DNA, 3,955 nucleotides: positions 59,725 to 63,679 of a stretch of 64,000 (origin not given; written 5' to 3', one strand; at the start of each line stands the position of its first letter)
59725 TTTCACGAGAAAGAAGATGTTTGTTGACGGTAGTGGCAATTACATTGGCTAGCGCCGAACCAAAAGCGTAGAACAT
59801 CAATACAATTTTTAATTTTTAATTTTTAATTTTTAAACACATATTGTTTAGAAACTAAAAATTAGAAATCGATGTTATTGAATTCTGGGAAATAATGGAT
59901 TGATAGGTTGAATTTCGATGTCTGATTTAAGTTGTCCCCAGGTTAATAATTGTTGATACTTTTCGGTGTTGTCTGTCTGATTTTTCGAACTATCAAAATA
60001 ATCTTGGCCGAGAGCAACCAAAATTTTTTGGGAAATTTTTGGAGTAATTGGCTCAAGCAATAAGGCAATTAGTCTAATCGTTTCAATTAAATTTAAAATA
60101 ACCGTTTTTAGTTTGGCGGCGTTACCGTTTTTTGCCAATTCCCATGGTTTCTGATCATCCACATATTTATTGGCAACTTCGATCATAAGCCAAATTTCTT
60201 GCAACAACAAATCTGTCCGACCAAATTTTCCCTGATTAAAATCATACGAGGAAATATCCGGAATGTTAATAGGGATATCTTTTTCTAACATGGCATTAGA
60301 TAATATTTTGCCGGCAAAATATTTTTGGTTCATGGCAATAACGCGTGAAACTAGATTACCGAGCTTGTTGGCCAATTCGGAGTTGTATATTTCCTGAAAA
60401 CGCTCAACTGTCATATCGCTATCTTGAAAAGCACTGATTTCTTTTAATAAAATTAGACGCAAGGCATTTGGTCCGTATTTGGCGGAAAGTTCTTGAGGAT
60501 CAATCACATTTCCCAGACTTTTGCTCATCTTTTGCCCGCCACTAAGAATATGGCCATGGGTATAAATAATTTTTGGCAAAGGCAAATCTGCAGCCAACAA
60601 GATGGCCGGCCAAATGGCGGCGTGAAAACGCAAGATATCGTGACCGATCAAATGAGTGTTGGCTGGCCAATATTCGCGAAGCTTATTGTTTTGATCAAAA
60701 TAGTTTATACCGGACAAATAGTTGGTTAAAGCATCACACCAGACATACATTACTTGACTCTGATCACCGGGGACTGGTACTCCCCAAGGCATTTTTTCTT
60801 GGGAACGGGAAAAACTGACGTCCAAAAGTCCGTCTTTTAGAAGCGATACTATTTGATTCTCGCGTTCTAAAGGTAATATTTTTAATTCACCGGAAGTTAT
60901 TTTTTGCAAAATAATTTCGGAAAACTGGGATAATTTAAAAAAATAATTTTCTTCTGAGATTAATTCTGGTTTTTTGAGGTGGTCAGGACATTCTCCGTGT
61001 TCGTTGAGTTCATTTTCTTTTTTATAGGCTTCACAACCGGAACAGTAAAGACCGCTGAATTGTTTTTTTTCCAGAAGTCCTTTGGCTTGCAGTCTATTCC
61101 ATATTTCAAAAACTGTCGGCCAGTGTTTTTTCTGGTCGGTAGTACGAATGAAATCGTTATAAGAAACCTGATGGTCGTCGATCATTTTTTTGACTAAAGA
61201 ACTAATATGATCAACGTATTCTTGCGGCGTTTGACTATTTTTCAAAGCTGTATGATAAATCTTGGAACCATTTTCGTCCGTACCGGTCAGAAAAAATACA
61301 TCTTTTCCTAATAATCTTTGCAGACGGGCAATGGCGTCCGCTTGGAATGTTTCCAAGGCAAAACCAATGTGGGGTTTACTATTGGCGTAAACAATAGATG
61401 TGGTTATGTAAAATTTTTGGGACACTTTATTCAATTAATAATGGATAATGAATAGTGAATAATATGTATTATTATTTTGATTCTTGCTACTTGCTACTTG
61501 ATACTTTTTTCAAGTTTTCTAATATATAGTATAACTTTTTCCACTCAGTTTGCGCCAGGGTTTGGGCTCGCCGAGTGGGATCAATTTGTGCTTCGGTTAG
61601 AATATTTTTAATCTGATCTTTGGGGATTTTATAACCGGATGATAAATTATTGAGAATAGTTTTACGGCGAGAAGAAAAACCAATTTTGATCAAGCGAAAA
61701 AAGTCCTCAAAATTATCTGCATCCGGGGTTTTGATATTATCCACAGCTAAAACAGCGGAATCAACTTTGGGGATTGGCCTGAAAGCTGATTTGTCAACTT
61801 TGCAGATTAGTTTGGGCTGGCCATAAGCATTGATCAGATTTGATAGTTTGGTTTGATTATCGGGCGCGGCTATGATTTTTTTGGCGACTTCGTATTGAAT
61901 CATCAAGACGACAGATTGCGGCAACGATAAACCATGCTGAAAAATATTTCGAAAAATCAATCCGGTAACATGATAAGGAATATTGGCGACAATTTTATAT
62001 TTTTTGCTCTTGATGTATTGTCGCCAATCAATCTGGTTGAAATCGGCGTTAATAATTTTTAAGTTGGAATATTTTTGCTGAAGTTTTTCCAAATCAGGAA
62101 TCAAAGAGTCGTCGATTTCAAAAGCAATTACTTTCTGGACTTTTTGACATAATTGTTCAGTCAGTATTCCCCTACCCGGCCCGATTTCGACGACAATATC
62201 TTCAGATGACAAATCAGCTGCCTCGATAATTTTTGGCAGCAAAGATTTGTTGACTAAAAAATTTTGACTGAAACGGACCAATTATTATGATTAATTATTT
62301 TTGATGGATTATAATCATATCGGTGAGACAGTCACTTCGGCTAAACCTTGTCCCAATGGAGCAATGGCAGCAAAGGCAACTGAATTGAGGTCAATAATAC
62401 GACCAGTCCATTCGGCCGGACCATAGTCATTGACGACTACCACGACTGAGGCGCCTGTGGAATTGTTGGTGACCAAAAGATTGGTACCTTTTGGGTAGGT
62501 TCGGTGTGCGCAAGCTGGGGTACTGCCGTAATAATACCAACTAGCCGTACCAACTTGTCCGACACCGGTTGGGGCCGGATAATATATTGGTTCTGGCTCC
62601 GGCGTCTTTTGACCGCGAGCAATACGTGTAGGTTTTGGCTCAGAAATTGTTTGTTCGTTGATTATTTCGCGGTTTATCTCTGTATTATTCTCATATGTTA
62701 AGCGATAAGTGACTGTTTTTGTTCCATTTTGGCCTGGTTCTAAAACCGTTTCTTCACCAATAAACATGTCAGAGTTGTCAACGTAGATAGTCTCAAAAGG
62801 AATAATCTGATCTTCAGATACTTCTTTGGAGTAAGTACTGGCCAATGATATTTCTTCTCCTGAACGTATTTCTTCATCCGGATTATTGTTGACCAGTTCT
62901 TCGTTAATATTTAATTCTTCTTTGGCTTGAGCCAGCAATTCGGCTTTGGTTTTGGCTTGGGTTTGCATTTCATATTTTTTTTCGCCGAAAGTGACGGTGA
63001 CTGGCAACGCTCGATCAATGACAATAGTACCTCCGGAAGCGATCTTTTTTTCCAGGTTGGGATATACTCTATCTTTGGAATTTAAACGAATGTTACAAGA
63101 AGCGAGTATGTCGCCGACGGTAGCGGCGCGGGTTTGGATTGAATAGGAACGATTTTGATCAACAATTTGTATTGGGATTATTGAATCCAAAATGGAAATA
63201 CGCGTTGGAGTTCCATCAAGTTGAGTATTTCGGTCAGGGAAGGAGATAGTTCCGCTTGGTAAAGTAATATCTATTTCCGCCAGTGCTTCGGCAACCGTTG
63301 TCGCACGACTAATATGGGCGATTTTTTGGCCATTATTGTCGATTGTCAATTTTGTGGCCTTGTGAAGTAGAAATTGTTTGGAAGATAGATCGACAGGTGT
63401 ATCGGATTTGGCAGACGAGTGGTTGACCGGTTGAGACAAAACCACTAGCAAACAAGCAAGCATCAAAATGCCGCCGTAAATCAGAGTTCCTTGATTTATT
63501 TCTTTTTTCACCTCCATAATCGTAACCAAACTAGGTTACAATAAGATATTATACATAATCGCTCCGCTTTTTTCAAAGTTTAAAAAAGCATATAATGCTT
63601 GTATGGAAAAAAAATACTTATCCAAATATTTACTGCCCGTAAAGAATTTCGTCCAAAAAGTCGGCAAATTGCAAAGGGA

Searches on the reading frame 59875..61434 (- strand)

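Call 61: search_protein_families(library=pfam, proteins=[window:59875-61434:-], max_evalue=0.01)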
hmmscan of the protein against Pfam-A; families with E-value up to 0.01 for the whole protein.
window:59875-61434:- (519 aa): 5 families
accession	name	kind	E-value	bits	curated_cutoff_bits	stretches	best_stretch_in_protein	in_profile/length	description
PF09334.17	tRNA-synt_1g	-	2.3e-93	313.5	20.1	2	154-365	174-390/391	tRNA synthetases class I (M)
PF00133.28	tRNA-synt_1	-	2.9e-27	95.9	22.7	2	226-337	296-409/414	tRNA synthetases class I (I, L, M and V)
PF01406.26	tRNA-synt_1e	-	6.9e-10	39.2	27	1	288-331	239-282/301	tRNA synthetases class I (C) catalytic domain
PF19303.5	Anticodon_3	-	8.2e-06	26.2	23.5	1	410-483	40-109/152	Anticodon binding domain of methionyl tRNA ligase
PF01921.24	tRNA-synt_1f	-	0.00054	19.4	27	0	297-348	277-327/360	tRNA synthetases class I (K)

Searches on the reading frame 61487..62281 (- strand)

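Call 61: search_protein_families(library=pfam, proteins=[window:61487-62281:-], max_evalue=0.01)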
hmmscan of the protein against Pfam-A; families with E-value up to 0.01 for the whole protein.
window:61487-62281:- (264 aa): 3 families
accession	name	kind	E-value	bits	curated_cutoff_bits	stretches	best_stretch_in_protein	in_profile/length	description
PF00398.26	RrnaAD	-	1.5e-53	182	24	1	3-249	7-256/263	Ribosomal RNA adenine dimethylase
PF13649.12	Methyltransf_25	-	0.00085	20.4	27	1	30-86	1-60/97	Methyltransferase domain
PF08241.18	Methyltransf_11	-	0.0083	17.2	21.2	0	31-86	1-56/95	Methyltransferase domain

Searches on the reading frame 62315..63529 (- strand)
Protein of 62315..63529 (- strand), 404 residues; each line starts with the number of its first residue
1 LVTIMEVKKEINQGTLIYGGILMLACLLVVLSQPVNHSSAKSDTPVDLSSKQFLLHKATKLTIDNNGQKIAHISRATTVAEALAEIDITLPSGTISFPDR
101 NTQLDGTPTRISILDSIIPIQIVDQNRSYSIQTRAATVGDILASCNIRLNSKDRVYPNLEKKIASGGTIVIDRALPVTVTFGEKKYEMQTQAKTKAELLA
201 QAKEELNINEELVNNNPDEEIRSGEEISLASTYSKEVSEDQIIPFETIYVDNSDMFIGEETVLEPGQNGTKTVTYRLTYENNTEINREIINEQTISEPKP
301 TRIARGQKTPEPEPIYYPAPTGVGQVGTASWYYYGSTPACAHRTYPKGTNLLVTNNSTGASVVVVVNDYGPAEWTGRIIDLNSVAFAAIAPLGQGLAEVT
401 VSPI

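Call 61: search_protein_families(library=pfam, proteins=[window:62315-63529:-], max_evalue=0.01)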
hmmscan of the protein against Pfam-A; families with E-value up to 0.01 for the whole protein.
window:62315-63529:- (404 aa): 3 families
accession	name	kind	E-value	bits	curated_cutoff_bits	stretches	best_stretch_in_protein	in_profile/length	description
PF07501.17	G5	-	1.8e-22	79.8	23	1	235-308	2-75/75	G5 domain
PF03990.20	DUF348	-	8.9e-17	61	24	2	121-159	2-40/41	G5-linked-Ubiquitin-like domain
PF03330.24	DPBB_1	-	1.3e-10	41.9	28.8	1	339-400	22-82/83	Lytic transglycolase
